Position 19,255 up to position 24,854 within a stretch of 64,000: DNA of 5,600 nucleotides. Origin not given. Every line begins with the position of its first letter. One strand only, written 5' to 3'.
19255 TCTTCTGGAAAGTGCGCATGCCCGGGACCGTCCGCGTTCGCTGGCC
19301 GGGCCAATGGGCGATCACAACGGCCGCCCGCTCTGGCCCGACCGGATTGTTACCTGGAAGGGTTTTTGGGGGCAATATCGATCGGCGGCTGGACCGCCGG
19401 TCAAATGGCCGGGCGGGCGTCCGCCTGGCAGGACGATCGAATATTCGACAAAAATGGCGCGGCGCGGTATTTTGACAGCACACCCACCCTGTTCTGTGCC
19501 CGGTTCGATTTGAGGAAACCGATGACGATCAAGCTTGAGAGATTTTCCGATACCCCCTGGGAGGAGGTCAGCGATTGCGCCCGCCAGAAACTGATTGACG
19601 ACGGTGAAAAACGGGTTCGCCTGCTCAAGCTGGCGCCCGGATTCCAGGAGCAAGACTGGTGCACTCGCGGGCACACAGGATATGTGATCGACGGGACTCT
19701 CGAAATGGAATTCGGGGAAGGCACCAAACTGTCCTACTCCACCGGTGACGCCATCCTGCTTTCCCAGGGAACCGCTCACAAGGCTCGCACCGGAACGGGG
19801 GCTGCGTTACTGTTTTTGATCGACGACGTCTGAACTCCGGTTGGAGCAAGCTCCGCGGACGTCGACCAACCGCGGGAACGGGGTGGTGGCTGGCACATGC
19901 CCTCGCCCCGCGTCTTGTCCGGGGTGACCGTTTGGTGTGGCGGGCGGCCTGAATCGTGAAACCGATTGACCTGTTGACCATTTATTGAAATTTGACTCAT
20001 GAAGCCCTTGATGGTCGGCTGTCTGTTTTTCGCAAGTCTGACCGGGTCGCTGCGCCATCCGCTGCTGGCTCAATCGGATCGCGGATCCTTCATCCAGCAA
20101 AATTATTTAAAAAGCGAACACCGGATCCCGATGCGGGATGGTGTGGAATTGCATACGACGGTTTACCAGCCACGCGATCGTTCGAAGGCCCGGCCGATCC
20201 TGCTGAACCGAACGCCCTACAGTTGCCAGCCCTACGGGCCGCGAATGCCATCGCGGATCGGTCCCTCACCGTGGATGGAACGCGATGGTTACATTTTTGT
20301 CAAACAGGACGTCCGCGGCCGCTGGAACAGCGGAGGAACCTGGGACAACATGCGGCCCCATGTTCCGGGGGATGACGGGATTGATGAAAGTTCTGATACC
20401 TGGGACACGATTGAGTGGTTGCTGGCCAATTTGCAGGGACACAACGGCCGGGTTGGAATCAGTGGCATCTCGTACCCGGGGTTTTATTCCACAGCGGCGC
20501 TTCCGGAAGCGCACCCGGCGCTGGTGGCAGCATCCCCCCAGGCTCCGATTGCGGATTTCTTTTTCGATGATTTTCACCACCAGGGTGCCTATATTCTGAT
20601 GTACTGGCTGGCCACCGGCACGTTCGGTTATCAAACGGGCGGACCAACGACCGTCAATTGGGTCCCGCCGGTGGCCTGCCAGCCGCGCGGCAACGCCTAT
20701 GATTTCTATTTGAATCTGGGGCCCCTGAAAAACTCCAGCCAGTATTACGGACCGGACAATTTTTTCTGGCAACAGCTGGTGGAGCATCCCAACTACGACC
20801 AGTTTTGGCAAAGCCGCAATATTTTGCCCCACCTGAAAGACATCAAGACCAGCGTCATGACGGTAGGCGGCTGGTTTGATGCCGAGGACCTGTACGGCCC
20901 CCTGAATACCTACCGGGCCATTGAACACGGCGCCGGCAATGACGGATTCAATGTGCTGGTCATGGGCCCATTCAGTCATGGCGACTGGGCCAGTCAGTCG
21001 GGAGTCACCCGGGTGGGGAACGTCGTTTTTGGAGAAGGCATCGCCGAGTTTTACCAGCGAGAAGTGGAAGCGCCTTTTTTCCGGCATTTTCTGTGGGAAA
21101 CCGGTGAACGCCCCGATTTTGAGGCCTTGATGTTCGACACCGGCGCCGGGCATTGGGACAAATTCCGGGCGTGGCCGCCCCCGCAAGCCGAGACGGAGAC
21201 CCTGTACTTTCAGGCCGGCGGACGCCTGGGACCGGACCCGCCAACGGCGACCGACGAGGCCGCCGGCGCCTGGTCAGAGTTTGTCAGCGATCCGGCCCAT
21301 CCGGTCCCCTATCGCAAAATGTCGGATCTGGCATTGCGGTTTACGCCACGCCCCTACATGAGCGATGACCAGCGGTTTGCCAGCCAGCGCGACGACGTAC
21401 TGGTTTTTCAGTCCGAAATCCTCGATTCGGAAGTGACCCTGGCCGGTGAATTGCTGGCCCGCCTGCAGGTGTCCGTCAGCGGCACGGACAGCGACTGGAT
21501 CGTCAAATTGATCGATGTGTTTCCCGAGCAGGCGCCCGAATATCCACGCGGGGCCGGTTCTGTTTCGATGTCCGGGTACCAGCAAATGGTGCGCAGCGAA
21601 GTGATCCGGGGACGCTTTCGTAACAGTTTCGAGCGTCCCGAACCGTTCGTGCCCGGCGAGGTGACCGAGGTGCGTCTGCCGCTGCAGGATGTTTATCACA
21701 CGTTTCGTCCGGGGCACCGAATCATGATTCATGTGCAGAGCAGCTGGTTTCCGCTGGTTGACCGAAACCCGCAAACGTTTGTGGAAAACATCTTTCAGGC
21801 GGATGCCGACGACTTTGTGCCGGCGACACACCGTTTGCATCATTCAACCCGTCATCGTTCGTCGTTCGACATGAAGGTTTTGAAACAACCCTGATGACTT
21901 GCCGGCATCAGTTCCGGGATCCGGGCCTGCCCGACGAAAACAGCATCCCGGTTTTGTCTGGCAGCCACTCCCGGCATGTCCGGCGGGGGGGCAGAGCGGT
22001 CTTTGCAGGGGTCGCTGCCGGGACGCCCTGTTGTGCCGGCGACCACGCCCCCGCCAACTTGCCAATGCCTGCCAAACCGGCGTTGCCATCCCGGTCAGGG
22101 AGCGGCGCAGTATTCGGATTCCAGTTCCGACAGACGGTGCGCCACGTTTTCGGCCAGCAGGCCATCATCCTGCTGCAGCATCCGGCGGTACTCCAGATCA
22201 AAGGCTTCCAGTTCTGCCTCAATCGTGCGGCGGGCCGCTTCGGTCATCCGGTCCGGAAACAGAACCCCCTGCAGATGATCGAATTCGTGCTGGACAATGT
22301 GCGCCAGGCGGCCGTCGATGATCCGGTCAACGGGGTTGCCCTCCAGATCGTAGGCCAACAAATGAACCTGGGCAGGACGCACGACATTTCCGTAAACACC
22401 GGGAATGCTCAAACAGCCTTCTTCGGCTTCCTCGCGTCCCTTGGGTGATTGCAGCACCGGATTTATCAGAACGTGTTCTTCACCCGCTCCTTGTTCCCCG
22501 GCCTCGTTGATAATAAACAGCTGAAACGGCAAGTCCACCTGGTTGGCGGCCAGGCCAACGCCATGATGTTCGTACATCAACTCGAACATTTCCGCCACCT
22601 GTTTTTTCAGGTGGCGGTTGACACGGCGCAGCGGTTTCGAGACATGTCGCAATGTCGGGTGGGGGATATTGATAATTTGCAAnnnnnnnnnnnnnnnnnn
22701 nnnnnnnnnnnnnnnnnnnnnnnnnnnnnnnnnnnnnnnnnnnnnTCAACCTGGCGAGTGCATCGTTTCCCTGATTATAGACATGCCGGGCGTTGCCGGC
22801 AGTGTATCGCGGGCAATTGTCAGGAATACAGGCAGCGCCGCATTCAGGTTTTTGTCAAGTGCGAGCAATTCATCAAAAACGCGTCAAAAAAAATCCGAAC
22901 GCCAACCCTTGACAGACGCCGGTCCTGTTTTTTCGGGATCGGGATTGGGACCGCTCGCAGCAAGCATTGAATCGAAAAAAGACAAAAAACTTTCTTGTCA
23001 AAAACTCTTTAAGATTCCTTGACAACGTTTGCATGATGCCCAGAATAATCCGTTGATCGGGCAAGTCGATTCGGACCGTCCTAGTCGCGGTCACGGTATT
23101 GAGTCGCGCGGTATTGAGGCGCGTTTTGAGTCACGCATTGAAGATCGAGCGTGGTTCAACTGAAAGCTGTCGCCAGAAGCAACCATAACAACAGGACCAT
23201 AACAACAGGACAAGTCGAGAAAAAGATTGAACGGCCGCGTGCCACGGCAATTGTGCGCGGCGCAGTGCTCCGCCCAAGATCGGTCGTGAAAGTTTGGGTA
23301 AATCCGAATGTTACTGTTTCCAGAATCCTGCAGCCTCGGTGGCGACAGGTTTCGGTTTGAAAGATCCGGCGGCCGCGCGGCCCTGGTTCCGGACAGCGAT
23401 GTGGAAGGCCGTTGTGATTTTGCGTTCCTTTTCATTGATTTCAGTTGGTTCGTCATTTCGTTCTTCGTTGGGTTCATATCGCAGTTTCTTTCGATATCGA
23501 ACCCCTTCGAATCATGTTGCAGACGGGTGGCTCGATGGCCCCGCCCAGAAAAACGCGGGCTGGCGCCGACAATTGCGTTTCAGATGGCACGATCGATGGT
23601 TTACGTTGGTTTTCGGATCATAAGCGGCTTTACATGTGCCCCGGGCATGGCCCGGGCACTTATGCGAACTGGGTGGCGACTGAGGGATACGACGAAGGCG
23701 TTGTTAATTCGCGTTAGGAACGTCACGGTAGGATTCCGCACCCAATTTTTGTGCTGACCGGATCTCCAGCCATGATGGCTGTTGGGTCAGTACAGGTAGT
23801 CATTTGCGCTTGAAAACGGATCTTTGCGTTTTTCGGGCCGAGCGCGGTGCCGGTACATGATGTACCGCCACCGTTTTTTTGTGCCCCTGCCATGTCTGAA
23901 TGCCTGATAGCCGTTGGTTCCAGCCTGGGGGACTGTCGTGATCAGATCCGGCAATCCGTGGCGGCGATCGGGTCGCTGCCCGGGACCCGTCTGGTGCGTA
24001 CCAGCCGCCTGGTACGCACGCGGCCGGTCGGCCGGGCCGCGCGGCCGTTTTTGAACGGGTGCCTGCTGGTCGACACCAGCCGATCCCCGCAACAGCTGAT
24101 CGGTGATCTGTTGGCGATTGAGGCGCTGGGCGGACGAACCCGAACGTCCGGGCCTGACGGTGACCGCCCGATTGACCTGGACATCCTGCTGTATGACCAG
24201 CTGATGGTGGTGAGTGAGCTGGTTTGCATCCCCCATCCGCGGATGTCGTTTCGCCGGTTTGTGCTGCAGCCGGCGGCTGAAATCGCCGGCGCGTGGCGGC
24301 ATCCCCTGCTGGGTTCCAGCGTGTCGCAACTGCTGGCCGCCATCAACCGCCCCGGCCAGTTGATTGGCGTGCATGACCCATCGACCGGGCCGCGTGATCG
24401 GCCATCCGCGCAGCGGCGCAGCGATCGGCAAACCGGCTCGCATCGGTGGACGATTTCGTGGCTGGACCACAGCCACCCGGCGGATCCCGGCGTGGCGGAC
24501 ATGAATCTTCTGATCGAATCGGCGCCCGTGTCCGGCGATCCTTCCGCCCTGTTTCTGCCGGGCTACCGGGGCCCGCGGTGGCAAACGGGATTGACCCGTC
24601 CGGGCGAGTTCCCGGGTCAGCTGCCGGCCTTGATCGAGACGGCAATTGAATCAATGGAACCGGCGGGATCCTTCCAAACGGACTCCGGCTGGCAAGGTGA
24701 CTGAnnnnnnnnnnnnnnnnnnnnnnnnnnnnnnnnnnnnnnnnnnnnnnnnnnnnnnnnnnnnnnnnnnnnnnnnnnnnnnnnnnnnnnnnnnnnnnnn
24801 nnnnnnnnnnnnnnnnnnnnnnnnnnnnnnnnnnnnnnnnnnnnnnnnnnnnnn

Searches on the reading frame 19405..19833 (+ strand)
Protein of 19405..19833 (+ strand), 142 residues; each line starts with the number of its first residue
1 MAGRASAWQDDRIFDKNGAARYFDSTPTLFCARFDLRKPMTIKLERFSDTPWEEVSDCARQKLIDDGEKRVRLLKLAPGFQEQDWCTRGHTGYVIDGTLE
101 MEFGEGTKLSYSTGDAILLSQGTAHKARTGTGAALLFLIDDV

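Call 38: search_protein_families(library=pfam, proteins=[window:19405-19833:+], max_evalue=0.0001)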
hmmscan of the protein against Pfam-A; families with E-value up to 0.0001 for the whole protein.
window:19405-19833:+ (142 aa): 1 family
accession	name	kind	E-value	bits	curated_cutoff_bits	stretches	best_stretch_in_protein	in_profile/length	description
PF07883.17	Cupin_2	-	1.4e-05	25.2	27.2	1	89-132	19-61/70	Cupin domain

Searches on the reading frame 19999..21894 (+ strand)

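Call 38: search_protein_families(library=pfam, proteins=[window:19999-21894:+], max_evalue=0.0001)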
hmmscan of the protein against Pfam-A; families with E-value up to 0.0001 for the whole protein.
window:19999-21894:+ (631 aa): 3 families
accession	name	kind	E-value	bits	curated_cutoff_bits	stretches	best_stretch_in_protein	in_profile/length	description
PF02129.25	Peptidase_S15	-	1.7e-49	169.3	23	1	47-328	1-261/262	X-Pro dipeptidyl-peptidase (S15 family)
PF08530.16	PepX_C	-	1.8e-28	100.4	22.5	1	378-622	13-215/217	X-Pro dipeptidyl-peptidase C-terminal non-catalytic domain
PF00326.27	Peptidase_S9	-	2.2e-07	31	22.6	1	92-193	9-107/213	Prolyl oligopeptidase family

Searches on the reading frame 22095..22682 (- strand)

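Call 38: search_protein_families(library=pfam, proteins=[window:22095-22682:-], max_evalue=0.0001)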
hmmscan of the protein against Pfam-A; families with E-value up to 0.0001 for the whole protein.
window:22095-22682:- (195 aa): 1 family
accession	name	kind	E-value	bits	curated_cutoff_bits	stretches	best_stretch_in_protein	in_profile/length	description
PF01327.26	Pep_deformylase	-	8.6e-46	155.8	22.8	1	2-150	3-154/156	Polypeptide deformylase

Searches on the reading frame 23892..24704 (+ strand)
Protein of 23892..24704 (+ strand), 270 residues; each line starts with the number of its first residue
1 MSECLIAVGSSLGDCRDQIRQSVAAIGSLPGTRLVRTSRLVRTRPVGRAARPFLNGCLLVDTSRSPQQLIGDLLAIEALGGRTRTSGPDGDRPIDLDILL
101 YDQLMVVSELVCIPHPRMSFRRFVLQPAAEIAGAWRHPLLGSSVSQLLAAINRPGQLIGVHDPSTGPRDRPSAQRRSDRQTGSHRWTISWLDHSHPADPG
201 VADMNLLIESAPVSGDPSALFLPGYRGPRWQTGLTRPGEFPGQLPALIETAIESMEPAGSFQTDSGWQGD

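Call 38: search_protein_families(library=pfam, proteins=[window:23892-24704:+], max_evalue=0.0001)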
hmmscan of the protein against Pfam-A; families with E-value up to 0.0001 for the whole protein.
window:23892-24704:+ (270 aa): 1 family
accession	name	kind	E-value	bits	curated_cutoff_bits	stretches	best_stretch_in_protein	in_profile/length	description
PF01288.25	HPPK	-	1.5e-28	99.9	25.7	1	6-132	2-115/116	7,8-dihydro-6-hydroxymethylpterin-pyrophosphokinase (HPPK)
